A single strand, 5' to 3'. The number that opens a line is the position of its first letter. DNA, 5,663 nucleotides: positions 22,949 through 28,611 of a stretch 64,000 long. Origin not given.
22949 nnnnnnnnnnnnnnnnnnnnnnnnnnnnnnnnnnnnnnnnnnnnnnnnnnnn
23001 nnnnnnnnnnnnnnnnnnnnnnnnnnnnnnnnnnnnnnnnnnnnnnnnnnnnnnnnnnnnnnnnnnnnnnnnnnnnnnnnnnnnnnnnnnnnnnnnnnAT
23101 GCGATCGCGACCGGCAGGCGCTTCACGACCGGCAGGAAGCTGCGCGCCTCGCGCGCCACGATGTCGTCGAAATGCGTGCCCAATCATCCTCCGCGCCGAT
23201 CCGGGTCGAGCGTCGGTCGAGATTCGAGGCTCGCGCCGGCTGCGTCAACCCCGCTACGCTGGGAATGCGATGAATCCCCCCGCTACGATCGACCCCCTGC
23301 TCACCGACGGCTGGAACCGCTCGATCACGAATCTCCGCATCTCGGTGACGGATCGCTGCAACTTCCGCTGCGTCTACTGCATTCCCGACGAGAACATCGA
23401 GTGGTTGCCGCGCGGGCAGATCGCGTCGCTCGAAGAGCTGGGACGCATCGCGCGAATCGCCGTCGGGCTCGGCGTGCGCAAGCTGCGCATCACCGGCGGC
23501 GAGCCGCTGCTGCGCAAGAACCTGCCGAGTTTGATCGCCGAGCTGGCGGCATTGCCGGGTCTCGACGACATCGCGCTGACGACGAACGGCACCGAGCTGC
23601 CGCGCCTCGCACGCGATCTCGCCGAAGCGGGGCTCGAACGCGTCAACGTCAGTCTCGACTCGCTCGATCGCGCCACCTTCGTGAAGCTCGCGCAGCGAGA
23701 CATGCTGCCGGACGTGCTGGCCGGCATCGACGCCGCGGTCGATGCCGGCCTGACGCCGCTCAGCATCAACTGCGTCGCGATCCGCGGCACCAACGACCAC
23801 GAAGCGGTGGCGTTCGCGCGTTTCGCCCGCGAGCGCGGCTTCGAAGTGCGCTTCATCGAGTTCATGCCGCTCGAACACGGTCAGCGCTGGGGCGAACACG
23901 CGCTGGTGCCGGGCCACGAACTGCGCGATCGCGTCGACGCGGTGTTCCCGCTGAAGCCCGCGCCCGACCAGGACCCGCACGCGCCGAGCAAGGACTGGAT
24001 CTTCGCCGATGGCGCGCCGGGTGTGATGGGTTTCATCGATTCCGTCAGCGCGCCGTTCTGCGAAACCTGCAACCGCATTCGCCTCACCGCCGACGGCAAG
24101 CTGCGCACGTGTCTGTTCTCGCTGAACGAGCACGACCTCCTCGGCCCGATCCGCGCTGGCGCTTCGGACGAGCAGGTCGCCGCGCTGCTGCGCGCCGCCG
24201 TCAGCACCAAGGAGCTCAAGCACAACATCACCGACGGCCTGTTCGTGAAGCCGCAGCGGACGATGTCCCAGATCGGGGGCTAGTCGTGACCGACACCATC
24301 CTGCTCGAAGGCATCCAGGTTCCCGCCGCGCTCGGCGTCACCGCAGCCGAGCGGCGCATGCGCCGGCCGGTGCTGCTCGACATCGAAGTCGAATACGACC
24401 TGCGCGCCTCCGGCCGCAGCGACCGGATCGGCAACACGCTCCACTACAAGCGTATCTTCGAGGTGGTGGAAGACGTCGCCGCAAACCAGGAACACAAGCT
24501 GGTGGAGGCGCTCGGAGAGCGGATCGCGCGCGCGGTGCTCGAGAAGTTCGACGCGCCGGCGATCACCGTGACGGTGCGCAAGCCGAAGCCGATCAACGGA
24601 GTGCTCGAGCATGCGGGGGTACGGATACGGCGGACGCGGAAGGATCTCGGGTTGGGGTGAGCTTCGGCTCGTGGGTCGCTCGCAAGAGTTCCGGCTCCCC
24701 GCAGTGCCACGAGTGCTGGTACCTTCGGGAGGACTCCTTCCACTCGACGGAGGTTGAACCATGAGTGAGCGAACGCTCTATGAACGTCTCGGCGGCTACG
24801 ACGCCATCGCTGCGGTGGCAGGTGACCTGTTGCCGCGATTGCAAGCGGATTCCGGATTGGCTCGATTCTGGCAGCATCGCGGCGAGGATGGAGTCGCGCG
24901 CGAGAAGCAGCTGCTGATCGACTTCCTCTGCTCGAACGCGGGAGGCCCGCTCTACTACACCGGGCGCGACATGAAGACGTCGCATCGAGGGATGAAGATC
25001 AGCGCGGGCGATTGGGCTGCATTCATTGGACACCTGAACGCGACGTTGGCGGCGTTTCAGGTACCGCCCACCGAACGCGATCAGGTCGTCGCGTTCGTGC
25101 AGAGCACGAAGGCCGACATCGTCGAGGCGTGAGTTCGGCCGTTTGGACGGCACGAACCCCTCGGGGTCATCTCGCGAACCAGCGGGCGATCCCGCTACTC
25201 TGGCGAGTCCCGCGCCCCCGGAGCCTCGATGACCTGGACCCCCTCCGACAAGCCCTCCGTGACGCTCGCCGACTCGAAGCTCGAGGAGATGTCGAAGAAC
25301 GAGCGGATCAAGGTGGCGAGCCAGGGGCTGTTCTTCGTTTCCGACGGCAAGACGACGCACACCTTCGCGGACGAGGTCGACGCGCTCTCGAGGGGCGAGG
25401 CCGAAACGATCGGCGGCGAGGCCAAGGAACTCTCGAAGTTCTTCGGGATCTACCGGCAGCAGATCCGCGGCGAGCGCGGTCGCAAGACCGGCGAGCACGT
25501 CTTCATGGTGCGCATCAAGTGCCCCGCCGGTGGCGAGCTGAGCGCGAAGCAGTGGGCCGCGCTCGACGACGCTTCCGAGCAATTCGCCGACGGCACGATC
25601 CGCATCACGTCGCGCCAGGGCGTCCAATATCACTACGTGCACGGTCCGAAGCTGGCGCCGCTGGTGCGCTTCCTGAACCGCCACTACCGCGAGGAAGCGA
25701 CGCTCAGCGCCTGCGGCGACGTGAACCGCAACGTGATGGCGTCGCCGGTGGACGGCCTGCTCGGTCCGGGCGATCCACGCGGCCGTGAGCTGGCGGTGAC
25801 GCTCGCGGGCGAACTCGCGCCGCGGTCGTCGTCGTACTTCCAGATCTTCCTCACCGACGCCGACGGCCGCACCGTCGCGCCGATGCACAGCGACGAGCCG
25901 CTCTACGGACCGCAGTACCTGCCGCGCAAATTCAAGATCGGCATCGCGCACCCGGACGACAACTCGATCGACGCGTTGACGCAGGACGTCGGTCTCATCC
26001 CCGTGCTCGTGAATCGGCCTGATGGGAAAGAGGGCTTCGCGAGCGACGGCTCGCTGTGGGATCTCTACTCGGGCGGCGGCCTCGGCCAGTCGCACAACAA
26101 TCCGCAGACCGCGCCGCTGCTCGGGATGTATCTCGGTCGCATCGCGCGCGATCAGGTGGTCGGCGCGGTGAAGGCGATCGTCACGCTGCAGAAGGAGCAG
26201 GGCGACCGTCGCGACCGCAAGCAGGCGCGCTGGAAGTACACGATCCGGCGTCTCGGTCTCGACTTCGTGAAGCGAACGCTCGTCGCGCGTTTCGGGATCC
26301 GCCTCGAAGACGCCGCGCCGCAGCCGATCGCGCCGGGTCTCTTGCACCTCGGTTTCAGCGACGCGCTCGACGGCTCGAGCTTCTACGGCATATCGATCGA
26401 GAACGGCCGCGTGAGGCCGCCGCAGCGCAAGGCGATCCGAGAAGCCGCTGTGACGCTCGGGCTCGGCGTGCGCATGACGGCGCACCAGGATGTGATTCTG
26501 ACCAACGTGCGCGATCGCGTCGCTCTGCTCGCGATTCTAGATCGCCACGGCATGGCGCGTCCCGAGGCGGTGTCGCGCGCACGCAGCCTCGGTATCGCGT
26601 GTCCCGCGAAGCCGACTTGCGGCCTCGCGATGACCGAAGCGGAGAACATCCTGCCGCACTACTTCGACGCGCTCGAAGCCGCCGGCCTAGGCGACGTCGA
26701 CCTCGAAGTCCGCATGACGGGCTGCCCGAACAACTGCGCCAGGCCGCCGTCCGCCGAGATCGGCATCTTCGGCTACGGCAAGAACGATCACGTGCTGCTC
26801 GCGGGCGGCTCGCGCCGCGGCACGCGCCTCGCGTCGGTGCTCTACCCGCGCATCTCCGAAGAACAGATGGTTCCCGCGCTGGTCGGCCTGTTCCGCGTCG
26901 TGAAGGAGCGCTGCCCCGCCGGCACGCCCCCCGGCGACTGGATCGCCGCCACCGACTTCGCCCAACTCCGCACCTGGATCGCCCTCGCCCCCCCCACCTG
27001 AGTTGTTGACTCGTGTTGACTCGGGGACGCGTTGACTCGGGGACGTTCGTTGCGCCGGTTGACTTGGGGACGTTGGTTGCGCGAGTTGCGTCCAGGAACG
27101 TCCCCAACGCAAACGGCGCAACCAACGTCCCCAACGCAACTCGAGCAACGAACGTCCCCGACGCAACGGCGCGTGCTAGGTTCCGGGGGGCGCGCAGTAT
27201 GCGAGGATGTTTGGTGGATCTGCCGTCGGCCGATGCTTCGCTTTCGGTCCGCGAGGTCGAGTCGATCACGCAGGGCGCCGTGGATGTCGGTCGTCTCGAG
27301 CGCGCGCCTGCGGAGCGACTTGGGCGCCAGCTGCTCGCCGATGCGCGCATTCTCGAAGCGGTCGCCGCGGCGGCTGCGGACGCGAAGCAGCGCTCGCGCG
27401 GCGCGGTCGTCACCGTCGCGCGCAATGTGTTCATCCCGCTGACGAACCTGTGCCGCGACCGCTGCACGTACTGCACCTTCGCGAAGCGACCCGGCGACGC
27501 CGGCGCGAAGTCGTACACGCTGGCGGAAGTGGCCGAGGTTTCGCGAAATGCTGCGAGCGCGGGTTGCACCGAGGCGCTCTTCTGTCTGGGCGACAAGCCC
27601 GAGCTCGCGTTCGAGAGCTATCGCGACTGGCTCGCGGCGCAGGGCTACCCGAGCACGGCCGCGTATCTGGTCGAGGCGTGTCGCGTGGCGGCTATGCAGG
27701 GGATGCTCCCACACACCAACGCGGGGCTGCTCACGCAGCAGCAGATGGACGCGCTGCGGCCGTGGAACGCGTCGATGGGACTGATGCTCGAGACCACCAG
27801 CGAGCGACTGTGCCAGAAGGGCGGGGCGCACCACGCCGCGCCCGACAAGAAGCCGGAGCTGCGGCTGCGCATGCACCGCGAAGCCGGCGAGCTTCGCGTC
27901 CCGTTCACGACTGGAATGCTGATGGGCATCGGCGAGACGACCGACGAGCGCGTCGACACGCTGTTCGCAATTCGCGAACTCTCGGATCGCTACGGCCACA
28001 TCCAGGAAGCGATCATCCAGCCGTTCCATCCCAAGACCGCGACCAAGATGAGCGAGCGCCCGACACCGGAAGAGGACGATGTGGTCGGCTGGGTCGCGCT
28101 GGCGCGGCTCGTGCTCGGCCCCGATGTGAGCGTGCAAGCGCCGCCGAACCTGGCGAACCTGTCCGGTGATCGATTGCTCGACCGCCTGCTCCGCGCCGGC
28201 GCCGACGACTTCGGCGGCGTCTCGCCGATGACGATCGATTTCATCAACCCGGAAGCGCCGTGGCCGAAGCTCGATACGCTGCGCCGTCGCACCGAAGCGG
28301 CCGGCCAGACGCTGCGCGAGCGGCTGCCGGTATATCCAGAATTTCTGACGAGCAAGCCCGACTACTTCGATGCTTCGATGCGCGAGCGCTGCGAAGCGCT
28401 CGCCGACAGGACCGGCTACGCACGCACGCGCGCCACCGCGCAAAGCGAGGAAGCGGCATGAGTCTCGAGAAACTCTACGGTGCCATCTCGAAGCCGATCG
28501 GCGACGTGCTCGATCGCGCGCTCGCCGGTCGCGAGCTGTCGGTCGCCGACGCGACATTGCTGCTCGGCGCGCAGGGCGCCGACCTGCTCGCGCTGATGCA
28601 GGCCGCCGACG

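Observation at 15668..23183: Minus-strand operon fusing alicyclic/CoA-ester chemistry (aminotransferase, MenB/BadI crotonase, SDR, BVMO) to a GT2-YfhO glycosylation pair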

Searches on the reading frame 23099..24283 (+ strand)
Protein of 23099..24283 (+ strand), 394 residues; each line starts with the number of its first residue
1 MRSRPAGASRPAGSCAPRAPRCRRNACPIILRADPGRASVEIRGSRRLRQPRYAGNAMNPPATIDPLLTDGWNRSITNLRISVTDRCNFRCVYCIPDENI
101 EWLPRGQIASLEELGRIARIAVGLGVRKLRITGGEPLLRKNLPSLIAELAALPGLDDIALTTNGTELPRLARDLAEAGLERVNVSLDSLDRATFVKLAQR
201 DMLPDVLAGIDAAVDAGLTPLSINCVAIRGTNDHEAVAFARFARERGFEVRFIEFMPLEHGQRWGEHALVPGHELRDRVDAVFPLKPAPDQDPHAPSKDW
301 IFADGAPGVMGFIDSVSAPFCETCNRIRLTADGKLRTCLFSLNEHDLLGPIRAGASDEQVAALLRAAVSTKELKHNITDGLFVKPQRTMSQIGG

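Call 12: search_protein_families(library=pfam, proteins=[window:23099-24283:+], max_evalue=0.01)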
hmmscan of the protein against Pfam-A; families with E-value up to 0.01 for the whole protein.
window:23099-24283:+ (394 aa): 3 families
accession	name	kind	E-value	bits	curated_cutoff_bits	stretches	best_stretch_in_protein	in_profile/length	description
PF06463.18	Mob_synth_C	-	6.8e-35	120.3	37.4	1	249-376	2-127/128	Molybdenum Cofactor Synthesis C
PF04055.27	Radical_SAM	-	1.1e-31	110.8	29.5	1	81-243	1-166/166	Radical SAM superfamily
PF13353.11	Fer4_12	-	0.0022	18.7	22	1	86-187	14-114/137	4Fe-4S single cluster domain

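Call 37: search_protein_families(library=ncbifam, proteins=[window:23099-24283:+], max_evalue=0.00001)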
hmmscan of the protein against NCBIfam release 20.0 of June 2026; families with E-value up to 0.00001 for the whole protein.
window:23099-24283:+ (394 aa): 27 families (the best 25 are shown)
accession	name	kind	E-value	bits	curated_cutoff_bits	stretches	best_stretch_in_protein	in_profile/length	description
TIGR02666.1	moaA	equivalog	1.9e-111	372.3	284.05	1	68-394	1-336/336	GTP 3',8-cyclase MoaA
TIGR02668.1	moaA_archaeal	equivalog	1.8e-71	240.6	325.25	1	68-372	1-299/303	GTP 3',8-cyclase MoaA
NF001199.0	PRK00164.2-1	equivalog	4.7e-67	226.3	231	1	68-372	3-302/308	GTP 3',8-cyclase MoaA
NF045702.1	rSAM_GDGT_ether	equivalog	1.7e-19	69.8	450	1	80-259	89-269/486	tetraether lipid synthase Tes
NF045646.2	rSAM_Se_TrsS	equivalog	2.2e-19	69.4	490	1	81-260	90-268/441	radical SAM (seleno)protein TrsS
TIGR04347.1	pseudo_SAM_Halo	equivalog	3.5e-14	52.9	525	1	82-235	43-193/390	TIGR04347 family pseudo-SAM/SPASM protein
TIGR04251.1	SCM_rSAM_ScmF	equivalog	6.3e-13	48.8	400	1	79-259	6-186/353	SynChlorMet cassette radical SAM/SPASM protein ScmF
TIGR02109.1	PQQ_syn_pqqE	equivalog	7.8e-13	48.1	381.35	1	79-231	9-158/358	pyrroloquinoline quinone biosynthesis protein PqqE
NF045574.1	sacti_mat_StsB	exception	1e-12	47.7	625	1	79-260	98-271/466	StsB family radical SAM/SPASM domain sactipeptide maturase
TIGR04466.1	rSAM_BlsE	equivalog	1.5e-12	47.7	400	1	81-221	7-142/327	cytosylglucuronate decarboxylase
TIGR04311.1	rSAM_Geo_metal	subfamily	2.8e-12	46.4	400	1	79-211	5-137/423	radical SAM/SPASM family putative metalloenzyme maturase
TIGR04545.1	rSAM_ahbD_hemeb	equivalog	4.8e-12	46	500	1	82-254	5-173/339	heme b synthase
TIGR04055.1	rSAM_NirJ2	equivalog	6e-12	45.7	500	1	83-255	6-173/326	putative heme d1 biosynthesis radical SAM protein NirJ2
TIGR04317.1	W_rSAM_matur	equivalog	8.7e-12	44.8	380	1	76-198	3-122/349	tungsten cofactor oxidoreductase radical SAM maturase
NF038283.1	viperin_w_prok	equivalog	1.5e-11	44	180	1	83-197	8-125/281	viperin family antiviral radical SAM protein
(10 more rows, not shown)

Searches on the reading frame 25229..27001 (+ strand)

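Call 12: search_protein_families(library=pfam, proteins=[window:25229-27001:+], max_evalue=0.01)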
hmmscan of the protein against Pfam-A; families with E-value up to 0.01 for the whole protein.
window:25229-27001:+ (590 aa): 2 families
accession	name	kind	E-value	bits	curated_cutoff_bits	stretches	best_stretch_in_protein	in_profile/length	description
PF01077.27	NIR_SIR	-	3.3e-28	98.6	27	1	223-357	36-156/158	Nitrite and sulphite reductase 4Fe-4S domain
PF03460.22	NIR_SIR_ferr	-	4.1e-25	87.7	24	2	85-150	3-67/69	Nitrite/Sulfite reductase ferredoxin-like half domain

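Call 37: search_protein_families(library=ncbifam, proteins=[window:25229-27001:+], max_evalue=0.00001)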
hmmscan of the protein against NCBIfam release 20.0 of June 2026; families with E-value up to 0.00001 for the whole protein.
window:25229-27001:+ (590 aa): 7 families
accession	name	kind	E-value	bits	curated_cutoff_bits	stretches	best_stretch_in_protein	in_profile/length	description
NF010029.0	PRK13504.1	equivalog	6.4e-126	421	457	1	16-577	10-563/575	NADPH-dependent assimilatory sulfite reductase hemoprotein subunit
TIGR02042.1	sir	equivalog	8.3e-99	331.2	731.5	1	57-584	34-578/581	sulfite reductase, ferredoxin dependent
TIGR02041.1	CysI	equivalog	3.2e-89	299.8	756.55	1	53-575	18-538/541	assimilatory sulfite reductase (NADPH) hemoprotein subunit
NF007125.0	PRK09566.1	equivalog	4.6e-31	107.8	594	1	231-516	181-455/513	ferredoxin--nitrite reductase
NF007126.0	PRK09567.1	equivalog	4e-28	97.9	523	1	231-546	227-548/595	NirA family protein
TIGR02435.1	CobG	equivalog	8.2e-20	71.1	234.8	1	231-516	127-384/388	precorrin-3B synthase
TIGR02912.1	sulfite_red_C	equivalog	3.4e-08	32.9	324.1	0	92-135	21-63/314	sulfite reductase subunit C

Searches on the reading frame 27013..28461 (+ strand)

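Call 12: search_protein_families(library=pfam, proteins=[window:27013-28461:+], max_evalue=0.01)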
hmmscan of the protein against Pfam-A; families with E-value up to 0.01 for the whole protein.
window:27013-28461:+ (482 aa): 1 family
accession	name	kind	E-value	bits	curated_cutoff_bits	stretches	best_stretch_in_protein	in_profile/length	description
PF04055.27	Radical_SAM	-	2.5e-15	57.5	29.5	1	141-317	1-163/166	Radical SAM superfamily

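Call 37: search_protein_families(library=ncbifam, proteins=[window:27013-28461:+], max_evalue=0.00001)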
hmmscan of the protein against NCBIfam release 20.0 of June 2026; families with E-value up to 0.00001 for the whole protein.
window:27013-28461:+ (482 aa): 14 families
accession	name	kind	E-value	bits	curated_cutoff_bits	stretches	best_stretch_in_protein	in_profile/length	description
NF006687.0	PRK09234.1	equivalog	1.1e-135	453.8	1018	1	86-477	22-415/849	bifunctional FO biosynthesis protein CofGH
TIGR03550.1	F420_cofG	equivalog_domain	1e-125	419.2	213.35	1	135-459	2-320/322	7,8-didemethyl-8-hydroxy-5-deazariboflavin synthase CofG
NF004884.0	PRK06245.1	equivalog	4.4e-121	403.9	209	1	126-469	4-337/340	7,8-didemethyl-8-hydroxy-5-deazariboflavin synthase subunit CofG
TIGR03551.1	F420_cofH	equivalog_domain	1.3e-22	80.1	374.1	1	106-403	8-301/345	5-amino-6-(D-ribitylamino)uracil--L-tyrosine 4-hydroxyphenyl transferase CofH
NF005609.0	PRK07360.1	equivalog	4e-22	78.5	426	1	106-402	28-323/374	7,8-didemethyl-8-hydroxy-5-deazariboflavin synthase subunit CofH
TIGR03699.1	menaquin_MqnC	equivalog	6.1e-22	77.9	428.1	1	108-403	12-300/342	cyclic dehypoxanthinyl futalosine synthase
TIGR03700.1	mena_SCO4494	equivalog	9.7e-21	74.1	434.55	1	110-368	21-275/351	aminofutalosine synthase MqnE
TIGR00423.1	TIGR00423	subfamily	1.7e-18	66.9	260.25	1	134-403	2-266/310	CofH family radical SAM protein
TIGR03957.1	rSAM_HmdB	equivalog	3.8e-12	46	320.9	1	255-405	146-283/317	5,10-methenyltetrahydromethanopterin hydrogenase cofactor biosynthesis protein HmdB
NF006277.0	PRK08445.1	equivalog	3.6e-11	42.5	576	1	108-369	13-272/348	dehypoxanthine futalosine cyclase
TIGR00433.2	bioB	equivalog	7.9e-10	38.5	225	1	113-373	18-255/307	biotin synthase BioB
NF006276.0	PRK08444.1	equivalog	2.1e-07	30.3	560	0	117-205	29-117/353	aminofutalosine synthase MqnE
TIGR02351.2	thiH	equivalog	9.3e-07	28.2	380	0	111-199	49-134/364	2-iminoacetate synthase ThiH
NF004580.0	PRK05926.1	equivalog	1.2e-06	28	583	0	106-206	37-136/370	hypothetical protein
